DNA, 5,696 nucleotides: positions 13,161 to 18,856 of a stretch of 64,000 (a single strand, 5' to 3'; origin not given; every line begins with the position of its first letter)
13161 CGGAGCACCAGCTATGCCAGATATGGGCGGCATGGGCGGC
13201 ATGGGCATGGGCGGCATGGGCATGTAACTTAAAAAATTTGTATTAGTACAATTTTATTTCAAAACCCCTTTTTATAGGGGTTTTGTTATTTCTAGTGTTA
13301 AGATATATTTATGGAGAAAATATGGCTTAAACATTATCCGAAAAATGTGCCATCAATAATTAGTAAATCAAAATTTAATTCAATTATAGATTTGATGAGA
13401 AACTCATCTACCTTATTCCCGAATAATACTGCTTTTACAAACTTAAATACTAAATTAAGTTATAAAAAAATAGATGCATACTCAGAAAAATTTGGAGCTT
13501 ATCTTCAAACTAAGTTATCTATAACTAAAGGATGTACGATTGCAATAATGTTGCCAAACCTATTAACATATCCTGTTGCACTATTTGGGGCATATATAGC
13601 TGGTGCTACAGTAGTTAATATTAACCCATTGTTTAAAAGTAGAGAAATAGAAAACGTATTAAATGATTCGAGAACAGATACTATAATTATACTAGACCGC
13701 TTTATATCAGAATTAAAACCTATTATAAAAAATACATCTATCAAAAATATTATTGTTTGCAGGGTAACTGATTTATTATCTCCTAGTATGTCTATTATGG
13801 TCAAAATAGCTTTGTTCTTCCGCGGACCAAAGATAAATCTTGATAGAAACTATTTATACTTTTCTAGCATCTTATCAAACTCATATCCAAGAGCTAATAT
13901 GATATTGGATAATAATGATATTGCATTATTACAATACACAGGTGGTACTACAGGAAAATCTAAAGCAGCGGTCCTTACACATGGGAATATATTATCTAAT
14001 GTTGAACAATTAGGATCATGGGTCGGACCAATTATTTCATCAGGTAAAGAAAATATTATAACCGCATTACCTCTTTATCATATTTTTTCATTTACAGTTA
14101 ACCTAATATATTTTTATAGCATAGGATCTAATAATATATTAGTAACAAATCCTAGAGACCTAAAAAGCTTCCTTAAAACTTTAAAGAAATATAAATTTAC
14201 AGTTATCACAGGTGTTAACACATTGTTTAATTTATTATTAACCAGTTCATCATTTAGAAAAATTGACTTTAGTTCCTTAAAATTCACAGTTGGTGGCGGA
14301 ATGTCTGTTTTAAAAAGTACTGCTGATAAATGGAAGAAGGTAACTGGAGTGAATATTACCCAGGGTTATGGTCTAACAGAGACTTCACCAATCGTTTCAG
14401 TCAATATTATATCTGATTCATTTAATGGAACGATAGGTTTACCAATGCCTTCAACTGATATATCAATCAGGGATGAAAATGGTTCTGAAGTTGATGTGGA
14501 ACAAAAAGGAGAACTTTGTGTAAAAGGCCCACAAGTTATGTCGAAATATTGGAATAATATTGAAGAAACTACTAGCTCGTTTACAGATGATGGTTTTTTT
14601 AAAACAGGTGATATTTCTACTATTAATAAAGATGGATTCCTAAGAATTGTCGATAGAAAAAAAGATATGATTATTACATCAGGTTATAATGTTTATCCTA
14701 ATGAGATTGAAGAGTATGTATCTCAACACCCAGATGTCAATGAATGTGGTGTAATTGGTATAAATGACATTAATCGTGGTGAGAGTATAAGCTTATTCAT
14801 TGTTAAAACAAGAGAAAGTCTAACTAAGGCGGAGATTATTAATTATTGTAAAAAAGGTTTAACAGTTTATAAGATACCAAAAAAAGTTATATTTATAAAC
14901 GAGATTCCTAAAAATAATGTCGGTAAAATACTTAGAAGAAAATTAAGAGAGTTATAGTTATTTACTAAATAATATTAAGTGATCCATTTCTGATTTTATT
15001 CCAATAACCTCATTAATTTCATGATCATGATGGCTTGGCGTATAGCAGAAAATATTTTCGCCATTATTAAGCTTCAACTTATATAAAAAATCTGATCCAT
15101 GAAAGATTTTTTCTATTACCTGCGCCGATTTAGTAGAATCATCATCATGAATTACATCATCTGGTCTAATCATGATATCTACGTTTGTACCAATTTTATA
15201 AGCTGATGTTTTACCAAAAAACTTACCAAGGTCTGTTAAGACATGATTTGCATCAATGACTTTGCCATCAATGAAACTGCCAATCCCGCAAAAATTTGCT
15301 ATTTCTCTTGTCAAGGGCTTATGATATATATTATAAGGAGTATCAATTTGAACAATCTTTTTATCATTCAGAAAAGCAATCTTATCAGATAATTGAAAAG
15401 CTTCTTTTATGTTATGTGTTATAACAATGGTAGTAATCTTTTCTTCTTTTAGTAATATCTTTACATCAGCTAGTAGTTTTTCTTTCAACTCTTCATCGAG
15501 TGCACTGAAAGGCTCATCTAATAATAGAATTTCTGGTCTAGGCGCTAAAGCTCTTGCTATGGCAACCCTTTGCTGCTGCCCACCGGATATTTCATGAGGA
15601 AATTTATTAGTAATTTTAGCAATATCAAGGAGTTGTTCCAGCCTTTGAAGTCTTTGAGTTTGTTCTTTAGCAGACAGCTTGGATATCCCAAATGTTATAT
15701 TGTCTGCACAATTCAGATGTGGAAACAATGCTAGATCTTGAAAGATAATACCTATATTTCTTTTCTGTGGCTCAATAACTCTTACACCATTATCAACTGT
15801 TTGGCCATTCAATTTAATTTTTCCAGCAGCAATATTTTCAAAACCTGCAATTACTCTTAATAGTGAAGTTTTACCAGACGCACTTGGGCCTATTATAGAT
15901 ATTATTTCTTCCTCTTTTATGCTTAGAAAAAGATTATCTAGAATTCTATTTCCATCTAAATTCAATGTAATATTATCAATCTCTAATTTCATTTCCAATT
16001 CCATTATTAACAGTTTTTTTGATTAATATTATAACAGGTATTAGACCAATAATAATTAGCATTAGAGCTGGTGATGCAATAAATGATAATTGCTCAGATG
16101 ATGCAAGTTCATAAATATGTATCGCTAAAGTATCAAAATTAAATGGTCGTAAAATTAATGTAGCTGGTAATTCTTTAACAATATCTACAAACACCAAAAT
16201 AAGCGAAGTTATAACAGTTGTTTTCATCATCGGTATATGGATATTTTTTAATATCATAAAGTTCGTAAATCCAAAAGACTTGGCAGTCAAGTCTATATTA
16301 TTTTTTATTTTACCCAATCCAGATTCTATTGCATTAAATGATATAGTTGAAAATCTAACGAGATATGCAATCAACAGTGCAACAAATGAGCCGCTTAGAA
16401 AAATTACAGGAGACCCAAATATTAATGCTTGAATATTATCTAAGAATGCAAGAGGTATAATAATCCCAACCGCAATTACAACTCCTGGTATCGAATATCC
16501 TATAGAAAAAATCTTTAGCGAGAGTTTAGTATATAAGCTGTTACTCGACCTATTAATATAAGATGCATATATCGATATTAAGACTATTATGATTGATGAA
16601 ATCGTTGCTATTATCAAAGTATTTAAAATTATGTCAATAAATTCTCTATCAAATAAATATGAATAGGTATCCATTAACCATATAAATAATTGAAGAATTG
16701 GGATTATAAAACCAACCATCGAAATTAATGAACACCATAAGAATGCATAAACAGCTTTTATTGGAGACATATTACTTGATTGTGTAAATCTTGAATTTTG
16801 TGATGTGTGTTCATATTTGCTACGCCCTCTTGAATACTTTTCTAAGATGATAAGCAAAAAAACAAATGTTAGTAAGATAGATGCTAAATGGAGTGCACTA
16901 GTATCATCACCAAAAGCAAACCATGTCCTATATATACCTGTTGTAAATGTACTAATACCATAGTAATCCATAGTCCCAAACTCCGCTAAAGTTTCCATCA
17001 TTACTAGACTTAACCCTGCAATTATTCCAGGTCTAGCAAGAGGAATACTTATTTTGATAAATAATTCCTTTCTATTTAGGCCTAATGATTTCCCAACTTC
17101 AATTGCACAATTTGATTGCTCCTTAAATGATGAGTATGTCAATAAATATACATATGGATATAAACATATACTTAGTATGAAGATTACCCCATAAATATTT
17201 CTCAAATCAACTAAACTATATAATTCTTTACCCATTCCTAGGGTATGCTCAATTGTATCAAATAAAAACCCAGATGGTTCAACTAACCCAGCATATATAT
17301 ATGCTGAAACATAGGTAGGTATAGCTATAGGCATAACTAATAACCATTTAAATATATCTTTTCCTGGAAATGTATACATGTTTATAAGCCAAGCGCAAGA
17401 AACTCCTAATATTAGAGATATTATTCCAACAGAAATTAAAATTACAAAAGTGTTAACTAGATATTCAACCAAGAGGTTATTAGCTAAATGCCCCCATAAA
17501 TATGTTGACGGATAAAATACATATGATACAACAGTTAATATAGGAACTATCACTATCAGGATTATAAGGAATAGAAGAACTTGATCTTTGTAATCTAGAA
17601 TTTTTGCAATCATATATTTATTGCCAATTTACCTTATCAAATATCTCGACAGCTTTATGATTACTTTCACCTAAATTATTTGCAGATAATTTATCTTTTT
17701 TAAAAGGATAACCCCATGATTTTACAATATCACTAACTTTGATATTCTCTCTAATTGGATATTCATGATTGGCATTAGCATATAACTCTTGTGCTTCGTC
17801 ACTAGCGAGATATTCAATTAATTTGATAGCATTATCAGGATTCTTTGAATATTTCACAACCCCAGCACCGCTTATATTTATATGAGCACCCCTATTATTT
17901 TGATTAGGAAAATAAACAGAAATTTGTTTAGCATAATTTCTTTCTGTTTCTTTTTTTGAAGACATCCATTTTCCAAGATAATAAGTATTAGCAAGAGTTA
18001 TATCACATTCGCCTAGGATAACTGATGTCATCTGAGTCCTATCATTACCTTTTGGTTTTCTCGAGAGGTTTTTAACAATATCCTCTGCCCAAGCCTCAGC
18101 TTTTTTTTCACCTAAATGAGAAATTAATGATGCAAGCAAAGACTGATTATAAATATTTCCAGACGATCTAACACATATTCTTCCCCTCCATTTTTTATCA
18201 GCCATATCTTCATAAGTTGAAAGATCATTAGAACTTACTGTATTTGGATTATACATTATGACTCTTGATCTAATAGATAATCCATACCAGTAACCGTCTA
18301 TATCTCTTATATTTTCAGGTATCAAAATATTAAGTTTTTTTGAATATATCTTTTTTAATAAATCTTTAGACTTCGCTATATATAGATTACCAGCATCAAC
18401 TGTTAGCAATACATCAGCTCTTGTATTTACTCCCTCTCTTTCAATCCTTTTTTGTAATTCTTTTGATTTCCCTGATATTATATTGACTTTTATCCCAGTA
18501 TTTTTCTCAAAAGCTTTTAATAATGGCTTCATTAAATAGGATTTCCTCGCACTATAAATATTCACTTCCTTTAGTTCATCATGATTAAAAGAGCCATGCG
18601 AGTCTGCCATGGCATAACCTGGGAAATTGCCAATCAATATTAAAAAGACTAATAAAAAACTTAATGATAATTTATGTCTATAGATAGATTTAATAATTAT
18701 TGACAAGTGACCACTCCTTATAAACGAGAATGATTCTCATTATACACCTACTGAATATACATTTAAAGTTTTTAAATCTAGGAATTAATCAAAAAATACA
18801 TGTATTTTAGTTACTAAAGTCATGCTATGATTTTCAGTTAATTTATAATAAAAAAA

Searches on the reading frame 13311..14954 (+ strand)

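Call 29: search_protein_families(library=pfam, proteins=[window:13311-14954:+], max_evalue=0.00001)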
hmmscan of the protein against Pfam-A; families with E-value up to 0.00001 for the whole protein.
window:13311-14954:+ (548 aa): 2 families
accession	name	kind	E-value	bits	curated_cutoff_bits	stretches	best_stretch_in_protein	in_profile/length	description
PF00501.34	AMP-binding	-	2.6e-80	270.5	29.9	1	34-414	6-384/384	AMP-binding enzyme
PF13193.12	AMP-binding_C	-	1.5e-15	58.3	24.5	1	465-539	1-76/76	AMP-binding enzyme C-terminal domain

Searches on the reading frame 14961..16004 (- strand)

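Call 29: search_protein_families(library=pfam, proteins=[window:14961-16004:-], max_evalue=0.00001)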
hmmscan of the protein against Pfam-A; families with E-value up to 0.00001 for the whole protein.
window:14961-16004:- (348 aa): 3 families
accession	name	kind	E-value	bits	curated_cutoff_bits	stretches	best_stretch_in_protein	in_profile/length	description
PF00005.33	ABC_tran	-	1.4e-33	116.9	25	1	22-166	1-136/137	ABC transporter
PF08402.16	TOBE_2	-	6.5e-07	29.8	21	1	277-346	1-76/76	TOBE domain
PF13304.12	AAA_21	-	9e-07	29.7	27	0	35-55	2-22/304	AAA domain, putative AbiEii toxin, Type IV TA system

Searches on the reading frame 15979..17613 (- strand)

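Call 29: search_protein_families(library=pfam, proteins=[window:15979-17613:-], max_evalue=0.00001)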
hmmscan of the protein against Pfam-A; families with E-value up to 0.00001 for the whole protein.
window:15979-17613:- (545 aa): 1 family
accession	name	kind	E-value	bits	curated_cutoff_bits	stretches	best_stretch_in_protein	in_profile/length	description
PF00528.27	BPD_transp_1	-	1e-13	51.9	26.4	1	67-257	2-174/184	Binding-protein-dependent transport system inner membrane component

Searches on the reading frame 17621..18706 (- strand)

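Call 29: search_protein_families(library=pfam, proteins=[window:17621-18706:-], max_evalue=0.00001)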
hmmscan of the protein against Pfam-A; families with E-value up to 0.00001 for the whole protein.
window:17621-18706:- (362 aa): 4 families
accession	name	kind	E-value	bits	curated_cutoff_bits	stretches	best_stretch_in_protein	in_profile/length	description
PF13343.11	SBP_bac_6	-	8.8e-20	71.6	24.6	1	97-322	4-222/245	Bacterial extracellular solute-binding protein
PF01547.30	SBP_bac_1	-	1.1e-19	72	26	1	55-307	7-307/307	Bacterial extracellular solute-binding protein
PF13416.11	SBP_bac_8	-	2.6e-19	70.5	27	1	62-330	2-273/279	Bacterial extracellular solute-binding protein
PF13531.11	SBP_bac_11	-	3.7e-13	50.2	25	1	51-309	4-221/227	Bacterial extracellular solute-binding protein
